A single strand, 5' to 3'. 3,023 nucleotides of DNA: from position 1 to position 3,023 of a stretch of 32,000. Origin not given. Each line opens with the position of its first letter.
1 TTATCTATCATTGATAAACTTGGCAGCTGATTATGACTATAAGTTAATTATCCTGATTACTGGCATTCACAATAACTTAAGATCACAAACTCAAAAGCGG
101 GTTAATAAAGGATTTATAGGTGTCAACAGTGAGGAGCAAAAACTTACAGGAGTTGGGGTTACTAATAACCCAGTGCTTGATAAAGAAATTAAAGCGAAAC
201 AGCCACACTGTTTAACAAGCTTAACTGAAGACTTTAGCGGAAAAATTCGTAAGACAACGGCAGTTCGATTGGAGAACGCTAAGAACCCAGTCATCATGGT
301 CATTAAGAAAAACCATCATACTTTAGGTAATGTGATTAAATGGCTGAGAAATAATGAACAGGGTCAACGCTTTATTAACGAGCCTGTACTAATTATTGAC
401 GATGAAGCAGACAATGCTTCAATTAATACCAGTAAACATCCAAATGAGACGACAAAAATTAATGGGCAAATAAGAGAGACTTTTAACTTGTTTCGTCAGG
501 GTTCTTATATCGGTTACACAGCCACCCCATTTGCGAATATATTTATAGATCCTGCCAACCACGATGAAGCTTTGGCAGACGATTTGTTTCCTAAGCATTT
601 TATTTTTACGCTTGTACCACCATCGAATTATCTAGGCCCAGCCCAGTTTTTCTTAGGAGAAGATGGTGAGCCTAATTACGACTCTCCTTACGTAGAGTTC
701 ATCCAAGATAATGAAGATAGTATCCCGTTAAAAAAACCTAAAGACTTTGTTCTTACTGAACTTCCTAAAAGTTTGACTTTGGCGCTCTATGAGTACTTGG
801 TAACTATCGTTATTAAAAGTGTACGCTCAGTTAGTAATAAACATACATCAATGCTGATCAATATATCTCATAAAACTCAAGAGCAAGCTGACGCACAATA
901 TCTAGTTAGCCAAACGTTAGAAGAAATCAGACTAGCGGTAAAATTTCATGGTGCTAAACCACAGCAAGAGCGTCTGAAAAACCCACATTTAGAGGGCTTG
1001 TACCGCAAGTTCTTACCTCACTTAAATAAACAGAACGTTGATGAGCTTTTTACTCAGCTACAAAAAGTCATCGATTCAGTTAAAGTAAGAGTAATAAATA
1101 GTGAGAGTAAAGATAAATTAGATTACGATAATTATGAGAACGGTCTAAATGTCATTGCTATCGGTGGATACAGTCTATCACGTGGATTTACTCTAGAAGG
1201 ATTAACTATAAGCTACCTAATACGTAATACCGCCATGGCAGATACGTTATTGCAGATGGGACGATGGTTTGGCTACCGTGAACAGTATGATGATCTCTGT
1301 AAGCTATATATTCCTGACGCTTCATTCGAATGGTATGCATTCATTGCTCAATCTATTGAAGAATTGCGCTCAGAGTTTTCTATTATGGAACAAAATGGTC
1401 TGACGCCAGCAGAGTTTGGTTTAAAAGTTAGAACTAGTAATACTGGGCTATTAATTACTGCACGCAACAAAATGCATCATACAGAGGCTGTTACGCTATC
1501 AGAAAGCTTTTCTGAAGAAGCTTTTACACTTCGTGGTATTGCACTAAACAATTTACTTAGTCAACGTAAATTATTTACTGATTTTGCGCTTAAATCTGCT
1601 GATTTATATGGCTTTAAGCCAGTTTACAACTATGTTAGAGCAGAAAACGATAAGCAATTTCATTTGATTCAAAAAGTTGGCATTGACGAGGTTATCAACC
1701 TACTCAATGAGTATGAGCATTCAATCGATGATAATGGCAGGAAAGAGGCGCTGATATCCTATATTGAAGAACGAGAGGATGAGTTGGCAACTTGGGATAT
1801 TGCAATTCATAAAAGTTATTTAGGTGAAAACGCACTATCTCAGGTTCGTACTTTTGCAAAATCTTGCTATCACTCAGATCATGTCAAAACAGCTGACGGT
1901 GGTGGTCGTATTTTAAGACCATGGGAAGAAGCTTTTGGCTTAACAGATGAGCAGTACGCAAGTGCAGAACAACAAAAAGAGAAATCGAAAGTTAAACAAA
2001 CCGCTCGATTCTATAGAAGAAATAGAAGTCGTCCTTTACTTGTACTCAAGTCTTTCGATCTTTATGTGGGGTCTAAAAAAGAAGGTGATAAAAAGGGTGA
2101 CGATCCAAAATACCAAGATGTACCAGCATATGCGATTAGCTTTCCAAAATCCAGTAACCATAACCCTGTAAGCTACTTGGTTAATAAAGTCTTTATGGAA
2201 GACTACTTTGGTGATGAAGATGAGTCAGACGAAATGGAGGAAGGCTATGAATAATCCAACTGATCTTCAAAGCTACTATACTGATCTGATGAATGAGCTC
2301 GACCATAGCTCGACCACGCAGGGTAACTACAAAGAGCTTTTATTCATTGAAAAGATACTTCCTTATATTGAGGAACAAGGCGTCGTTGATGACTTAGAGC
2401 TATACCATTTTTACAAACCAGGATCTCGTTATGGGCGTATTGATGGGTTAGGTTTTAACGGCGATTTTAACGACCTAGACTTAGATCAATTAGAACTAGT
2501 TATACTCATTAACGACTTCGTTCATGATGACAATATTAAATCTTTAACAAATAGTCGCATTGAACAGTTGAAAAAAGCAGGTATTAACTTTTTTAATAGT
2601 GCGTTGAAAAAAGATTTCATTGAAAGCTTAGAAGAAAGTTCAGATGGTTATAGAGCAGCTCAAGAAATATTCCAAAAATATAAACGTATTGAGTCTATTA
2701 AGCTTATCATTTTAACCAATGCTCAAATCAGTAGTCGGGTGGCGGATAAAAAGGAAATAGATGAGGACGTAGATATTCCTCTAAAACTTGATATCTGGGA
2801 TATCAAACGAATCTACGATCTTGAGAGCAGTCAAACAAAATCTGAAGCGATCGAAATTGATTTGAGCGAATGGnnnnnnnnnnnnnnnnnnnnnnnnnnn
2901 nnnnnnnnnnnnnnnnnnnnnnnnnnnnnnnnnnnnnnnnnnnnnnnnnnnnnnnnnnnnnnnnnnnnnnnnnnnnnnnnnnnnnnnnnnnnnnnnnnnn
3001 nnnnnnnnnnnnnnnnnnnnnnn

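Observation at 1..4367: Translationally coupled SF2-helicase/Z1 + AIPR gene pair: a predicted but experimentally uncharacterised defence module, cut by the window edge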

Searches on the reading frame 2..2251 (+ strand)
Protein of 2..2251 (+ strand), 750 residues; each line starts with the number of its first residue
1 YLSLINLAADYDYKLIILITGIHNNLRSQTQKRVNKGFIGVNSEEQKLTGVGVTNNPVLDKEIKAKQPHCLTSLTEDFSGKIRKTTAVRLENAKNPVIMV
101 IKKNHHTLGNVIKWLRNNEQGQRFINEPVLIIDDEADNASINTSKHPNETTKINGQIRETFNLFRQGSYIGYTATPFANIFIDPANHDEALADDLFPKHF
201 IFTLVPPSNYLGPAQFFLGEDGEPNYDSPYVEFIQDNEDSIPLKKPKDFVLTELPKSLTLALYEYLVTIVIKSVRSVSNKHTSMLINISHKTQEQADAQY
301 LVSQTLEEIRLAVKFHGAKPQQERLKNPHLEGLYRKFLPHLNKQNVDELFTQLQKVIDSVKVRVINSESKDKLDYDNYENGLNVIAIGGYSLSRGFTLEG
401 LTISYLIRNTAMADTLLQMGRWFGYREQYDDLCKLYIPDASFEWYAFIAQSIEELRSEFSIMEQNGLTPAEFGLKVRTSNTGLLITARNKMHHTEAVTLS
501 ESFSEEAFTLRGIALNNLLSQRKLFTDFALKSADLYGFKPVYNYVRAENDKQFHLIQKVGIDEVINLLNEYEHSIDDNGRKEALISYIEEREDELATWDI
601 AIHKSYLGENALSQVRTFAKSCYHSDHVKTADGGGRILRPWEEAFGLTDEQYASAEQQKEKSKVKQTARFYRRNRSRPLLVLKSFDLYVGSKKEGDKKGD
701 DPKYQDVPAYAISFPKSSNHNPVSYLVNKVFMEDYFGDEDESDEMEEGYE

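Call 6: search_protein_families(library=pfam, proteins=[window:2-2251:+], max_evalue=0.01)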
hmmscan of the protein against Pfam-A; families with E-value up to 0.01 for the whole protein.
window:2-2251:+ (750 aa): 1 family
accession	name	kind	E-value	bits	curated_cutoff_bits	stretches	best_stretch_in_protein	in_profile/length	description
PF10593.14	Z1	-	2e-70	237.4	25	1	257-480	1-225/228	Z1 domain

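Call 7: search_protein_families(library=padloc, proteins=[window:2-2251:+], max_evalue=0.01)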
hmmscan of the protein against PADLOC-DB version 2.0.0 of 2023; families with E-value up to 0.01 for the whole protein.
window:2-2251:+ (750 aa): 2 families
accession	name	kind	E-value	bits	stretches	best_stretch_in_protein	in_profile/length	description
PDLC02205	MzaC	-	7.9e-97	323.2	1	1-605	153-796/952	-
PDLC03202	Helicase_II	-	1.2e-36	124.2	1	91-451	113-435/621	Type II helicase domain protein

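Call 44: find_homologous_proteins(query=window:2-2251:+, max_evalue=1e-10)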
Query window:2-2251:+ (750 aa): 8000 proteins with E <= 1e-10 among 8000 candidates; the best 120 are listed.
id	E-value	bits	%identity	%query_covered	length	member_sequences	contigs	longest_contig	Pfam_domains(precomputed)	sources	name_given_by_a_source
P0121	0.0e+0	1620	95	98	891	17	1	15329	PF10593.15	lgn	-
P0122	0.0e+0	1614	95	100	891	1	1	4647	PF10593.15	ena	-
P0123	0.0e+0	1608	94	100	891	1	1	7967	PF10593.15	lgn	-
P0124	0.0e+0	1530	91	100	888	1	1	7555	PF10593.15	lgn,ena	-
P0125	0.0e+0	1506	90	100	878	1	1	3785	PF10593.15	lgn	-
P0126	0.0e+0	1501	89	100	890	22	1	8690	PF10593.15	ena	-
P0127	0.0e+0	1499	89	100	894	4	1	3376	PF10593.15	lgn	-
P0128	0.0e+0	1496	89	100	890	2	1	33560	PF10593.15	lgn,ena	-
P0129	0.0e+0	1483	89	100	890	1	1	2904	PF10593.15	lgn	-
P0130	0.0e+0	1474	86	100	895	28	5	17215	PF10593.15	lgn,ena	-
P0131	0.0e+0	1469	85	100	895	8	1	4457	PF10593.15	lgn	-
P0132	0.0e+0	1462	87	98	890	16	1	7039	PF10593.15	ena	-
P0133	0.0e+0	1458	85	100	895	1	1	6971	PF10593.15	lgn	-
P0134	0.0e+0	1447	85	100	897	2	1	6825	PF10593.15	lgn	-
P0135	0.0e+0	1445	85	98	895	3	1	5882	PF10593.15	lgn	-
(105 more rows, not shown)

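Call 60: predict_structure(alignment_id=A2)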
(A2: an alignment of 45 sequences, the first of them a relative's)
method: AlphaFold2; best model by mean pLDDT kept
length: 891 residues; sequences in the alignment: 45
mean_pLDDT: 81.3   pTM: 0.68
mean pLDDT of the five models: 81.3, 80.3, 78.7, 77.6, 77.2
residues with pLDDT >= 90: 269; 70-90: 459; 50-70: 132; < 50: 31
segments of 3 or more residues with pLDDT < 50: 280-287, 330-333, 880-891
pLDDT, mean of each block of 10 residues (from residue 1): 79 83 89 82 81 82 76 89 93 81 91 92 88 73 95 95 77 91 89 89 91 89 82 91 89 81 75 78 49 78 91 72 55 61 84 86 86 88 75 90 94 80 81 85 95 91 92 94 86 89 77 56 74 54 77 58 73 88 82 79 74 71 56 65 80 89 95 95 90 95 95 81 84 89 95 87 85 68 91 89 78 91 92 54 85 86 68 64 38 32
secondary structure, 60 per line:
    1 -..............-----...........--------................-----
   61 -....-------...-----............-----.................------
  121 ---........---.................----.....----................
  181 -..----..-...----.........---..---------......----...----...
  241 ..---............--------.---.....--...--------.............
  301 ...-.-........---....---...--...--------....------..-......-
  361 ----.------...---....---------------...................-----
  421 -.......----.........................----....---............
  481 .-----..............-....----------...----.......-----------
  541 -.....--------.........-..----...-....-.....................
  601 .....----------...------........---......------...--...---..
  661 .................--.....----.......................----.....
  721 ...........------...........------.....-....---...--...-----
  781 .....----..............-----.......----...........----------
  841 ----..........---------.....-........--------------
elements in order (helices of 4 or more, strands of 3 or more residues): H2-15 H21-31 H40-55 E62-65 H81-92 H98-114 E124-131 H135-151 E156-160 H165-180 H198-206 H221-226 E238-242 H246-257 E270-274 H288-303 E307-314 H318-321 E341-344 H354-358 E372-374 H378-381 H397-415 E422-428 H433-457 H462-465 H469-481 H487-500 E502-505 E523-529 E542-546 H555-563 E575-578 H580-605 E616-618 H625-632 E636-641 E648-650 E653-655 H659-677 E680-684 E689-701 H702-711 H716-731 E738-744 H745-748 E755-759 E768-770 H781-785 H790-803 H809-815 E820-830 E845-854 E864-868 H870-877

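Call 63: fold_search(model_id=the predicted structure, library=pdb)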
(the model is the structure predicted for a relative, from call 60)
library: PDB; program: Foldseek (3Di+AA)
matches with E <= 10: 883; with E <= 0.001: 62
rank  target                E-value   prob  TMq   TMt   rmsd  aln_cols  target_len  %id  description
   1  6h2j_B                6.5e-08  1.00  0.24  0.22  14.9       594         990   12  Crystal structure of the HsdR subunit of the EcoR124I restriction enzyme with the C-terminal domain (released 2018-08-08)
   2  4xjx_B                8.5e-08  1.00  0.23  0.24  14.9       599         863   12  STRUCTURE OF MUTANT (E165H) OF THE HSDR SUBUNIT OF THE ECOR124I RESTRICTION ENZYME IN COMPLEX WITH ATP (released 2016-01-20)
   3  4beb_B                1.7e-07  1.00  0.24  0.25  14.4       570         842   12  MUTANT (K220E) OF THE HSDR SUBUNIT OF THE ECOR124I RESTRICTION ENZYME IN COMPLEX WITH ATP (released 2014-03-26)
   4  4beb_C                2.1e-07  1.00  0.23  0.24  14.6       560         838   13  MUTANT (K220E) OF THE HSDR SUBUNIT OF THE ECOR124I RESTRICTION ENZYME IN COMPLEX WITH ATP (released 2014-03-26)
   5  4xjx_A                2.5e-07  1.00  0.23  0.24  15.0       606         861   12  STRUCTURE OF MUTANT (E165H) OF THE HSDR SUBUNIT OF THE ECOR124I RESTRICTION ENZYME IN COMPLEX WITH ATP (released 2016-01-20)
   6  4bec_B                6.1e-07  1.00  0.24  0.26  14.0       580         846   12  MUTANT (K220A) OF THE HSDR SUBUNIT OF THE ECOR124I RESTRICTION ENZYME IN COMPLEX WITH ATP (released 2014-03-26)
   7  4beb_A                7.6e-07  1.00  0.23  0.24  17.7       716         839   12  MUTANT (K220E) OF THE HSDR SUBUNIT OF THE ECOR124I RESTRICTION ENZYME IN COMPLEX WITH ATP (released 2014-03-26)
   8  2w00_B                8.0e-07  1.00  0.24  0.25  14.1       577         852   12  Crystal structure of the HsdR subunit of the EcoR124I restriction enzyme in complex with ATP (released 2008-12-16)
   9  4be7_B                1.3e-06  1.00  0.23  0.24  13.7       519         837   13  MUTANT (K220R) OF THE HSDR SUBUNIT OF THE ECOR124I RESTRICTION ENZYME IN COMPLEX WITH ATP (released 2014-03-26)
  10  4be7_D                4.4e-06  1.00  0.22  0.23  14.9       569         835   12  MUTANT (K220R) OF THE HSDR SUBUNIT OF THE ECOR124I RESTRICTION ENZYME IN COMPLEX WITH ATP (released 2014-03-26)
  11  6uv4_A                5.1e-06  1.00  0.24  0.43  12.6       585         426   10  Crystal structure of the core domain of RNA helicase DDX17 with RNA pri-18a-oligo1 (released 2020-01-01)
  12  3pey_A                8.8e-06  1.00  0.25  0.47  13.6       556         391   12  S. cerevisiae Dbp5 bound to RNA and ADP BeF3 (released 2011-03-23)
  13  4u4c_A                1.0e-05  1.00  0.21  0.21  18.5       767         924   10  The molecular architecture of the TRAMP complex reveals the organization and interplay of its two catalytic activities (released 2014-09-24)
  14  3pew_A                1.1e-05  1.00  0.25  0.48  13.0       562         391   11  S. cerevisiae Dbp5 L327V bound to RNA and ADP BeF3 (released 2011-03-23)
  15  2hyi_C                1.3e-05  1.00  0.25  0.46  12.9       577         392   12  Structure of the human exon junction complex with a trapped DEAD-box helicase bound to RNA (released 2006-08-15)
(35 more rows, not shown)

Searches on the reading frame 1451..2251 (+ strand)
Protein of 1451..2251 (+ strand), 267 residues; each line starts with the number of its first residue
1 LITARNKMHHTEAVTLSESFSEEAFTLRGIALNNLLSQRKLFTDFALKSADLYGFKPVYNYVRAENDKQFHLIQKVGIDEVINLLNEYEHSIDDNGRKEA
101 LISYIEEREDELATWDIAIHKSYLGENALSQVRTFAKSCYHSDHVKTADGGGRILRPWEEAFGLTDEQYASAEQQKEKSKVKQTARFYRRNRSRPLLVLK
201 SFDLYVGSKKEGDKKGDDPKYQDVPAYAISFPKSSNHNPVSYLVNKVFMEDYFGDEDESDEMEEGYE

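Call 65: search_protein_families(library=pfam, proteins=[window:1451-2251:+], max_evalue=10)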
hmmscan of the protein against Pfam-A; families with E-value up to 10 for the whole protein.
window:1451-2251:+ (267 aa): 0 families

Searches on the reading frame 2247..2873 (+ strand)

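Call 65: search_protein_families(library=pfam, proteins=[window:2247-2873:+], max_evalue=10)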
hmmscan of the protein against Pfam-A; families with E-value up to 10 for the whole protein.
seq(209 aa): 2 families
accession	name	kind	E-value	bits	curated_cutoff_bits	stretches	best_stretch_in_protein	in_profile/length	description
PF22879.1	AIPR_N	-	7.7e-30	104.3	28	1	33-190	1-150/151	Abortive infection phage resistance protein N-terminal domain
PF22822.1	MrpR_N_CB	-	1.9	9.6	27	1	115-150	1-34/79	MrpR, N-terminal core-binding domain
